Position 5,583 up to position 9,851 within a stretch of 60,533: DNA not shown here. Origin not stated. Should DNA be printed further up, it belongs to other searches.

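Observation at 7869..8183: In-frame insertion of about 105 aa in RNA polymerase beta-prime that resembles this genome's Ig-like surface-protein module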

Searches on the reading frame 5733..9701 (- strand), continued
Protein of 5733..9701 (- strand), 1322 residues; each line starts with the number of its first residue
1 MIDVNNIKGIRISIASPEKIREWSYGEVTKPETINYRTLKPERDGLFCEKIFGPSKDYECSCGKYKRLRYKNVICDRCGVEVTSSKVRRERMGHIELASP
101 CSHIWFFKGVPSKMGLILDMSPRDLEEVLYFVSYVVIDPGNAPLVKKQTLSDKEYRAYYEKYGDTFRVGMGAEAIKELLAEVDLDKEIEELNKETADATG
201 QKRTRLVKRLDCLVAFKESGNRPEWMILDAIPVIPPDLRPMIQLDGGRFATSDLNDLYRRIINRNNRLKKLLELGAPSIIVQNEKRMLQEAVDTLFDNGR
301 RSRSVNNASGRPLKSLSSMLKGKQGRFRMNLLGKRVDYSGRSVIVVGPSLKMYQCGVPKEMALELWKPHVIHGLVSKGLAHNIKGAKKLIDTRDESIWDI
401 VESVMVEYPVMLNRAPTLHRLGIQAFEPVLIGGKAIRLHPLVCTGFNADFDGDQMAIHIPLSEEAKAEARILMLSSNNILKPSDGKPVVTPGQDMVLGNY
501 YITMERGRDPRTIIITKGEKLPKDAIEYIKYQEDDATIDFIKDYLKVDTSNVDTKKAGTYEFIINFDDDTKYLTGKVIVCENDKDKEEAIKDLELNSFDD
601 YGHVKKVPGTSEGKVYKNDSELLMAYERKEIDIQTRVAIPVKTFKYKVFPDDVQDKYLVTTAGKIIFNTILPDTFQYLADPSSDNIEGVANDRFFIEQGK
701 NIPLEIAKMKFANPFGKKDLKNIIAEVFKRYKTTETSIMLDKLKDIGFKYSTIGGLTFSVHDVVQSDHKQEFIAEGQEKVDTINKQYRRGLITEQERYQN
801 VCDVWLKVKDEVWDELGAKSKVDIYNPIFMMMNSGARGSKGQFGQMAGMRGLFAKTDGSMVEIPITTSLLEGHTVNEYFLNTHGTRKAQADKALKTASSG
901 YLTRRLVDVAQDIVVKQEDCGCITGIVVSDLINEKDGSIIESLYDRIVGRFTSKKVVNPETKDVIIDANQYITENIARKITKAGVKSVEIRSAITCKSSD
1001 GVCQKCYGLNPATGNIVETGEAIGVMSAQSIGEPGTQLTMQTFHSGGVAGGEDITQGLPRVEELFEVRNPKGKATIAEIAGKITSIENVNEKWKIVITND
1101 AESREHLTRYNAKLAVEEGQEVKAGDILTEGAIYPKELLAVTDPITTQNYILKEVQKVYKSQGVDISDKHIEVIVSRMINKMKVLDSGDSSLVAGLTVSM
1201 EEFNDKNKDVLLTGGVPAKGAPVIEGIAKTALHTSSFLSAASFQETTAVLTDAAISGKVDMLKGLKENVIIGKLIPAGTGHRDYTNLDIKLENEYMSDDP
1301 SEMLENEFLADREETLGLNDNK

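Call 10: find_homologous_proteins(query=window:5733-9701:-, max_evalue=1e-100)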
Query window:5733-9701:- (1322 aa): 8000 proteins with E <= 1e-100 among 8000 candidates; the best 120 are listed.
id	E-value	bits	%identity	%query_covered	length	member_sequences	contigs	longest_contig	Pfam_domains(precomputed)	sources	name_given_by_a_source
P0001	0.0e+0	2719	91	100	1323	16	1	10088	PF04998.23,PF00623.26,PF04983.24,PF05000.23,PF04997.18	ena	-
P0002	0.0e+0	2345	79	99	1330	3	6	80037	PF04998.23,PF00623.26,PF04983.24,PF05000.23,PF04997.18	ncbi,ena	-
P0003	0.0e+0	2310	76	100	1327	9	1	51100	PF04998.23,PF00623.26,PF04983.24,PF05000.23,PF04997.18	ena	-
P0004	0.0e+0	2254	75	99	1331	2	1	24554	PF04998.23,PF00623.26,PF04983.24,PF05000.23,PF04997.18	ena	-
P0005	0.0e+0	2248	75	99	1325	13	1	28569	PF04998.23,PF00623.26,PF04983.24,PF05000.23,PF04997.18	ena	-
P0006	0.0e+0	2245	75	99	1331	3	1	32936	PF04998.23,PF00623.26,PF04983.24,PF05000.23,PF04997.18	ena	-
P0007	0.0e+0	2232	75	99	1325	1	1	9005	PF04998.23,PF00623.26,PF04983.24,PF05000.23,PF04997.18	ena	-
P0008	0.0e+0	2231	74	100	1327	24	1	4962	PF04998.23,PF00623.26,PF04983.24,PF05000.23,PF04997.18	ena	-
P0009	0.0e+0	2226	74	100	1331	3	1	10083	PF04998.23,PF00623.26,PF04983.24,PF05000.23,PF04997.18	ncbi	-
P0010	0.0e+0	2212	74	99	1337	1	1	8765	PF04998.23,PF00623.26,PF04983.24,PF05000.23,PF04997.18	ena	-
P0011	0.0e+0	2179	71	54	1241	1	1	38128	PF04998.23,PF00623.26,PF04983.24,PF05000.23,PF04997.18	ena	-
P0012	0.0e+0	2179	71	54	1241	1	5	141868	PF04998.23,PF00623.26,PF04983.24,PF05000.23,PF04997.18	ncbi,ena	-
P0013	0.0e+0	2179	71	54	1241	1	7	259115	PF04998.23,PF00623.26,PF04983.24,PF05000.23,PF04997.18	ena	-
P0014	0.0e+0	2179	71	54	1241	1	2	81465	PF04998.23,PF00623.26,PF04983.24,PF05000.23,PF04997.18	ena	-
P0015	0.0e+0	2179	71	54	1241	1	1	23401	PF04998.23,PF00623.26,PF04983.24,PF05000.23,PF04997.18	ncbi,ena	-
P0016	0.0e+0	2179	71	54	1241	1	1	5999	PF04998.23,PF00623.26,PF04983.24,PF05000.23,PF04997.18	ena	-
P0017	0.0e+0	2179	67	58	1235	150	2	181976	PF04998.23,PF00623.26,PF04983.24,PF05000.23,PF04997.18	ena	-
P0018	0.0e+0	2177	71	54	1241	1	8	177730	PF04998.23,PF00623.26,PF04983.24,PF05000.23,PF04997.18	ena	-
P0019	0.0e+0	2177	71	54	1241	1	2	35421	PF04998.23,PF00623.26,PF04983.24,PF05000.23,PF04997.18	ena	-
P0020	0.0e+0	2177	71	54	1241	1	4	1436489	PF04998.23,PF00623.26,PF04983.24,PF05000.23,PF04997.18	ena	-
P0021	0.0e+0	2177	71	54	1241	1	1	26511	PF04998.23,PF00623.26,PF04983.24,PF05000.23,PF04997.18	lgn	-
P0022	0.0e+0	2160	70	55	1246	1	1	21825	PF04998.23,PF00623.26,PF04983.24,PF05000.23,PF04997.18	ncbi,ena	-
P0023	0.0e+0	2160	70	54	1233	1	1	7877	PF04998.23,PF00623.26,PF04983.24,PF05000.23,PF04997.18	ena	-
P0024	0.0e+0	2155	70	54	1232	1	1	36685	PF04998.23,PF00623.26,PF04983.24,PF05000.23,PF04997.18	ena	-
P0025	0.0e+0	2154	70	54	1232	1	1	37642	PF04998.23,PF00623.26,PF04983.24,PF05000.23,PF04997.18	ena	-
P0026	0.0e+0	2154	70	54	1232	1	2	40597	PF04998.23,PF00623.26,PF04983.24,PF05000.23,PF04997.18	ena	-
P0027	0.0e+0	2154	70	54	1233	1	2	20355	PF04998.23,PF00623.26,PF04983.24,PF05000.23,PF04997.18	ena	-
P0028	0.0e+0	2154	69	55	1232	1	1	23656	PF04998.23,PF00623.26,PF04983.24,PF05000.23,PF04997.18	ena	-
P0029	0.0e+0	2153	69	54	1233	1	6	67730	PF04998.23,PF00623.26,PF04983.24,PF05000.23,PF04997.18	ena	-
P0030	0.0e+0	2150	69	54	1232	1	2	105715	PF04998.23,PF00623.26,PF04983.24,PF05000.23,PF04997.18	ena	-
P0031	0.0e+0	2150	69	54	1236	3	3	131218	PF04998.23,PF00623.26,PF04983.24,PF05000.23,PF04997.18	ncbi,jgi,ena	-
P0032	0.0e+0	2150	69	54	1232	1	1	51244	PF04998.23,PF00623.26,PF04983.24,PF05000.23,PF04997.18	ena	-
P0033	0.0e+0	2148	69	54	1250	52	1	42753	PF04998.23,PF00623.26,PF04983.24,PF05000.23,PF04997.18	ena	-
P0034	0.0e+0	2148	69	55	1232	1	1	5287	PF04998.23,PF00623.26,PF04983.24,PF05000.23,PF04997.18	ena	-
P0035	0.0e+0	2147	69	54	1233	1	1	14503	PF04998.23,PF00623.26,PF04983.24,PF05000.23,PF04997.18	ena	-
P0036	0.0e+0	2146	71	53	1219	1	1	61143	PF04998.23,PF00623.26,PF04983.24,PF05000.23,PF04997.18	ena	-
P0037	0.0e+0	2140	69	55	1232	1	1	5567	PF04998.23,PF00623.26,PF04983.24,PF05000.23,PF04997.18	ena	-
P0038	0.0e+0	2139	69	55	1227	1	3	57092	PF04998.23,PF00623.26,PF04983.24,PF05000.23,PF04997.18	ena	-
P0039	0.0e+0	2139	70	55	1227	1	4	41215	PF04998.23,PF00623.26,PF04983.24,PF05000.23,PF04997.18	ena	-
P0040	0.0e+0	2138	69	55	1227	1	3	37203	PF04998.23,PF00623.26,PF04983.24,PF05000.23,PF04997.18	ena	-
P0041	0.0e+0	2138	69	55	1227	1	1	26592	PF04998.23,PF00623.26,PF04983.24,PF05000.23,PF04997.18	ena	-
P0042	0.0e+0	2137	70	55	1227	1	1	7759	PF04998.23,PF00623.26,PF04983.24,PF05000.23,PF04997.18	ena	-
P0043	0.0e+0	2136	69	54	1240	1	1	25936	PF04998.23,PF00623.26,PF04983.24,PF05000.23,PF04997.18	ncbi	-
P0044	0.0e+0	2134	68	55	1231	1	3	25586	PF04998.23,PF00623.26,PF04983.24,PF05000.23,PF04997.18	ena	-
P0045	0.0e+0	2133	71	53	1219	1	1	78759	PF04998.23,PF00623.26,PF04983.24,PF05000.23,PF04997.18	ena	-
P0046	0.0e+0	2132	68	55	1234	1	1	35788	PF04998.23,PF00623.26,PF04983.24,PF05000.23,PF04997.18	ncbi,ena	-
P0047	0.0e+0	2130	68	55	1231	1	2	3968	PF04998.23,PF00623.26,PF04983.24,PF05000.23,PF04997.18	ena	-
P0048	0.0e+0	2128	68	55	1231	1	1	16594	PF04998.23,PF00623.26,PF04983.24,PF05000.23,PF04997.18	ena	-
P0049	0.0e+0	2127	65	59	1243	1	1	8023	PF04998.23,PF00623.26,PF04983.24,PF05000.23,PF04997.18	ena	-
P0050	0.0e+0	2126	69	53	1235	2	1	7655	PF04998.23,PF00623.26,PF04983.24,PF05000.23,PF04997.18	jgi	jgi:DNA-directed RNA polymerase subunit beta'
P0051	0.0e+0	2125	65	59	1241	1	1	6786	PF04998.23,PF00623.26,PF04983.24,PF05000.23,PF04997.18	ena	-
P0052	0.0e+0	2125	70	55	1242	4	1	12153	PF04998.23,PF00623.26,PF04983.24,PF05000.23,PF04997.18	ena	-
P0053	0.0e+0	2123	65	59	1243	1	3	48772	PF04998.23,PF00623.26,PF04983.24,PF05000.23,PF04997.18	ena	-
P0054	0.0e+0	2123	64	59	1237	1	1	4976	PF04998.23,PF00623.26,PF04983.24,PF05000.23,PF04997.18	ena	-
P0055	0.0e+0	2123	65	59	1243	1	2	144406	PF04998.23,PF00623.26,PF04983.24,PF05000.23,PF04997.18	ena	-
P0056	0.0e+0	2122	65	59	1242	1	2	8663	PF04998.23,PF00623.26,PF04983.24,PF05000.23,PF04997.18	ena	-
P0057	0.0e+0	2122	65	59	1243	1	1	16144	PF04998.23,PF00623.26,PF04983.24,PF05000.23,PF04997.18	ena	-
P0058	0.0e+0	2122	65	59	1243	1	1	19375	PF04998.23,PF00623.26,PF04983.24,PF05000.23,PF04997.18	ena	-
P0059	0.0e+0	2122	65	59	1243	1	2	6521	PF04998.23,PF00623.26,PF04983.24,PF05000.23,PF04997.18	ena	-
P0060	0.0e+0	2122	65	59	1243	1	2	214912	PF04998.23,PF00623.26,PF04983.24,PF05000.23,PF04997.18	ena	-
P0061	0.0e+0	2122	65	59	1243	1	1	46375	PF04998.23,PF00623.26,PF04983.24,PF05000.23,PF04997.18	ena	-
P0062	0.0e+0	2122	65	59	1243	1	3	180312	PF04998.23,PF00623.26,PF04983.24,PF05000.23,PF04997.18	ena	-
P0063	0.0e+0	2122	65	59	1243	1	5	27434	PF04998.23,PF00623.26,PF04983.24,PF05000.23,PF04997.18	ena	-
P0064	0.0e+0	2122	65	59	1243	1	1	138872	PF04998.23,PF00623.26,PF04983.24,PF05000.23,PF04997.18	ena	-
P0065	0.0e+0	2122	65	59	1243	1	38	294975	PF04998.23,PF00623.26,PF04983.24,PF05000.23,PF04997.18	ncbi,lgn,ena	-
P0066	0.0e+0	2122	65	59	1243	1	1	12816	PF04998.23,PF00623.26,PF04983.24,PF05000.23,PF04997.18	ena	-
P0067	0.0e+0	2122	65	59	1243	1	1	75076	PF04998.23,PF00623.26,PF04983.24,PF05000.23,PF04997.18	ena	-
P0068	0.0e+0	2122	65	59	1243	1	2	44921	PF04998.23,PF00623.26,PF04983.24,PF05000.23,PF04997.18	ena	-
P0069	0.0e+0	2122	65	59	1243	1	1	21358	PF04998.23,PF00623.26,PF04983.24,PF05000.23,PF04997.18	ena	-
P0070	0.0e+0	2122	65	59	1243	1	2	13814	PF04998.23,PF00623.26,PF04983.24,PF05000.23,PF04997.18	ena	-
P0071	0.0e+0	2122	65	59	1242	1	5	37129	PF04998.23,PF00623.26,PF04983.24,PF05000.23,PF04997.18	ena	-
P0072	0.0e+0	2122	65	59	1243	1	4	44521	PF04998.23,PF00623.26,PF04983.24,PF05000.23,PF04997.18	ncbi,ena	-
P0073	0.0e+0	2122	65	59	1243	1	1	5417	PF04998.23,PF00623.26,PF04983.24,PF05000.23,PF04997.18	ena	-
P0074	0.0e+0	2122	65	59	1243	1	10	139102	PF04998.23,PF00623.26,PF04983.24,PF05000.23,PF04997.18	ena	-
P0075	0.0e+0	2122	65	59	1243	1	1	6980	PF04998.23,PF00623.26,PF04983.24,PF05000.23,PF04997.18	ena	-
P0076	0.0e+0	2122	65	59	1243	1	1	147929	PF04998.23,PF00623.26,PF04983.24,PF05000.23,PF04997.18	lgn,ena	-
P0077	0.0e+0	2122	65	59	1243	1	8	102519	PF04998.23,PF00623.26,PF04983.24,PF05000.23,PF04997.18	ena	-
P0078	0.0e+0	2122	68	55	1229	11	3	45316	PF04998.23,PF00623.26,PF04983.24,PF05000.23,PF04997.18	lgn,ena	-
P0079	0.0e+0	2122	65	59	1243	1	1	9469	PF04998.23,PF00623.26,PF04983.24,PF05000.23,PF04997.18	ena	-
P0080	0.0e+0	2122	64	59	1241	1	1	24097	PF04998.23,PF00623.26,PF04983.24,PF05000.23,PF04997.18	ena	-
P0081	0.0e+0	2122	65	59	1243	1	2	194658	PF04998.23,PF00623.26,PF04983.24,PF05000.23,PF04997.18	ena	-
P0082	0.0e+0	2122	65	59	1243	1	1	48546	PF04998.23,PF00623.26,PF04983.24,PF05000.23,PF04997.18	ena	-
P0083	0.0e+0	2122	65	59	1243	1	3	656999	PF04998.23,PF00623.26,PF04983.24,PF05000.23,PF04997.18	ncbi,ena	-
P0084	0.0e+0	2122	65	59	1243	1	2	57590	PF04998.23,PF00623.26,PF04983.24,PF05000.23,PF04997.18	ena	-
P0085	0.0e+0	2122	65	59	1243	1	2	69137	PF04998.23,PF00623.26,PF04983.24,PF05000.23,PF04997.18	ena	-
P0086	0.0e+0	2122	65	59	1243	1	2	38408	PF04998.23,PF00623.26,PF04983.24,PF05000.23,PF04997.18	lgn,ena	-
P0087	0.0e+0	2122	65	59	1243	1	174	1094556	PF04998.23,PF00623.26,PF04983.24,PF05000.23,PF04997.18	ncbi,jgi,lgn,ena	-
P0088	0.0e+0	2122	65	59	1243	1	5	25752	PF04998.23,PF00623.26,PF04983.24,PF05000.23,PF04997.18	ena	-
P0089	0.0e+0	2122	65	59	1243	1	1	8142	PF04998.23,PF00623.26,PF04983.24,PF05000.23,PF04997.18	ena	-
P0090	0.0e+0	2122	65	59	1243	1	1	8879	PF04998.23,PF00623.26,PF04983.24,PF05000.23,PF04997.18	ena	-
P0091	0.0e+0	2122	65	59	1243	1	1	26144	PF04998.23,PF00623.26,PF04983.24,PF05000.23,PF04997.18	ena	-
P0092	0.0e+0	2122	65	59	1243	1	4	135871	PF04998.23,PF00623.26,PF04983.24,PF05000.23,PF04997.18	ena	-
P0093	0.0e+0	2122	65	59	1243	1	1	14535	PF04998.23,PF00623.26,PF04983.24,PF05000.23,PF04997.18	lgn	-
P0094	0.0e+0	2122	65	59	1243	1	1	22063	PF04998.23,PF00623.26,PF04983.24,PF05000.23,PF04997.18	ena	-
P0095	0.0e+0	2122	65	59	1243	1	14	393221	PF04998.23,PF00623.26,PF04983.24,PF05000.23,PF04997.18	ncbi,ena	-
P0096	0.0e+0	2122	65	59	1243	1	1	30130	PF04998.23,PF00623.26,PF04983.24,PF05000.23,PF04997.18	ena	-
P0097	0.0e+0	2122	65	59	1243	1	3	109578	PF04998.23,PF00623.26,PF04983.24,PF05000.23,PF04997.18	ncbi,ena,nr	ncbi:MAG: DNA-directed RNA polymerase subunit beta' [Clostridiaceae bacterium]|nr:MAG: DNA-directed 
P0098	0.0e+0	2122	65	59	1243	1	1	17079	PF04998.23,PF00623.26,PF04983.24,PF05000.23,PF04997.18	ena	-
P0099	0.0e+0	2122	65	59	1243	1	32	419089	PF04998.23,PF00623.26,PF04983.24,PF05000.23,PF04997.18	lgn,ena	-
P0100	0.0e+0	2122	65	59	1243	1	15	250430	PF04998.23,PF00623.26,PF04983.24,PF05000.23,PF04997.18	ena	-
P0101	0.0e+0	2122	65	59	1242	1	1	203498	PF04998.23,PF00623.26,PF04983.24,PF05000.23,PF04997.18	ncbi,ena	-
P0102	0.0e+0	2122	65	59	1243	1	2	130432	PF04998.23,PF00623.26,PF04983.24,PF05000.23,PF04997.18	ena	-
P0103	0.0e+0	2122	65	59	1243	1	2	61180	PF04998.23,PF00623.26,PF04983.24,PF05000.23,PF04997.18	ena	-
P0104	0.0e+0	2122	65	59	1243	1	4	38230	PF04998.23,PF00623.26,PF04983.24,PF05000.23,PF04997.18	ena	-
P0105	0.0e+0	2122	65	59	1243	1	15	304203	PF04998.23,PF00623.26,PF04983.24,PF05000.23,PF04997.18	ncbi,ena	-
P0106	0.0e+0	2122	65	59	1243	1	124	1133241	PF04998.23,PF00623.26,PF04983.24,PF05000.23,PF04997.18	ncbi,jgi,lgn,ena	-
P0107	0.0e+0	2122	65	59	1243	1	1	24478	PF04998.23,PF00623.26,PF04983.24,PF05000.23,PF04997.18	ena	-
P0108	0.0e+0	2122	65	59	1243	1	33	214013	PF04998.23,PF00623.26,PF04983.24,PF05000.23,PF04997.18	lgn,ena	-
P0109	0.0e+0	2122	65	59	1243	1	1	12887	PF04998.23,PF00623.26,PF04983.24,PF05000.23,PF04997.18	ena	-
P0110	0.0e+0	2122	65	59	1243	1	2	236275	PF04998.23,PF00623.26,PF04983.24,PF05000.23,PF04997.18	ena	-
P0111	0.0e+0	2121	65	59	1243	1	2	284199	PF04998.23,PF00623.26,PF04983.24,PF05000.23,PF04997.18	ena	-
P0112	0.0e+0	2121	65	59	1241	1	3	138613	PF04998.23,PF00623.26,PF04983.24,PF05000.23,PF04997.18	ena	-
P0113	0.0e+0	2121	65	59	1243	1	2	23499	PF04998.23,PF00623.26,PF04983.24,PF05000.23,PF04997.18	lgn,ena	-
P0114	0.0e+0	2121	65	59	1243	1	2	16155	PF04998.23,PF00623.26,PF04983.24,PF05000.23,PF04997.18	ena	-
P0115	0.0e+0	2121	65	59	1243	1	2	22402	PF04998.23,PF00623.26,PF04983.24,PF05000.23,PF04997.18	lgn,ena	-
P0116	0.0e+0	2121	65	59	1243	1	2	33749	PF04998.23,PF00623.26,PF04983.24,PF05000.23,PF04997.18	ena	-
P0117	0.0e+0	2121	65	58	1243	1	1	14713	PF04998.23,PF00623.26,PF04983.24,PF05000.23,PF04997.18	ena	-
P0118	0.0e+0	2121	64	59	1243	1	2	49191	PF04998.23,PF00623.26,PF04983.24,PF05000.23,PF04997.18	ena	-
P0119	0.0e+0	2121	65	59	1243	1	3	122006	PF04998.23,PF00623.26,PF04983.24,PF05000.23,PF04997.18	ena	-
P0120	0.0e+0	2121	65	59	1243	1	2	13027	PF04998.23,PF00623.26,PF04983.24,PF05000.23,PF04997.18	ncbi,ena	-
